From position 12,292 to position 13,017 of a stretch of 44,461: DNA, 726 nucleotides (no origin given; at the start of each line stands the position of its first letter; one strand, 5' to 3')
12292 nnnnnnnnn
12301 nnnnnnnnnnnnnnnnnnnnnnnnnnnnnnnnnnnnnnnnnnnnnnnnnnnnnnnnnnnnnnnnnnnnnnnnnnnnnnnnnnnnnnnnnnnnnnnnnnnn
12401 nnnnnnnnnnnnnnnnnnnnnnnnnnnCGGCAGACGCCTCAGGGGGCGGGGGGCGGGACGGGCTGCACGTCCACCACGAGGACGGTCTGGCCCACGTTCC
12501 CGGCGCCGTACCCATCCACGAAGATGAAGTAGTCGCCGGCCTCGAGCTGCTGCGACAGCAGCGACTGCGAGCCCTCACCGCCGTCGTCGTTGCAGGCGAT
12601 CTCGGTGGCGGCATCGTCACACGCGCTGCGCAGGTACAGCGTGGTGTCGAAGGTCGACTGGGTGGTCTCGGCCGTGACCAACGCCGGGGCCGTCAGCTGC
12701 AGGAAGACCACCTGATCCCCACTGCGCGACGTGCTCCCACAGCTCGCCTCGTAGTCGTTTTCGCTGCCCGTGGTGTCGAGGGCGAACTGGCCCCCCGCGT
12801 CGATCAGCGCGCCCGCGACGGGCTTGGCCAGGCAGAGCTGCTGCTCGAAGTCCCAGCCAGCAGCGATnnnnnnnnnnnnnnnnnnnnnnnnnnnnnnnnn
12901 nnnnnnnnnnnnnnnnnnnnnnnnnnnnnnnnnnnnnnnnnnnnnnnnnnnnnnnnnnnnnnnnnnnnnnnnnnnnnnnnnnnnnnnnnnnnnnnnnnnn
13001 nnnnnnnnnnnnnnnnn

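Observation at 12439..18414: Hierarchically repeated 1,991-aa lipoprotein: 21 Cys-bracketed DxDxDG motifs and 9 PPC-like domains in a three-module super-repeat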

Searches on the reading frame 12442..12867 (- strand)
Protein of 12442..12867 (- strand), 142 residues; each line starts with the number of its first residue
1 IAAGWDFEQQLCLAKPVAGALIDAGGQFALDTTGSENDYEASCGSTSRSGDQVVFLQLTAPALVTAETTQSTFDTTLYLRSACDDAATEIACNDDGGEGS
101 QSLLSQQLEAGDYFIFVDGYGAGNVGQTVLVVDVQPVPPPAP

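Call 46: search_protein_families(library=pfam, proteins=[window:12442-12867:-], max_evalue=10)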
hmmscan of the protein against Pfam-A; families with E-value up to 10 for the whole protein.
seq(142 aa): 2 families
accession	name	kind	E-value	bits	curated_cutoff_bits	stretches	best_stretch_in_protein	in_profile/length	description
PF04151.21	PPC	-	0.0042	18.4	25.9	1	57-118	8-69/70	Bacterial pre-peptidase C-terminal domain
PF20674.3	SpaA_3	-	0.033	14.7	24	1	11-106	2-96/121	Prealbumin-like fold domain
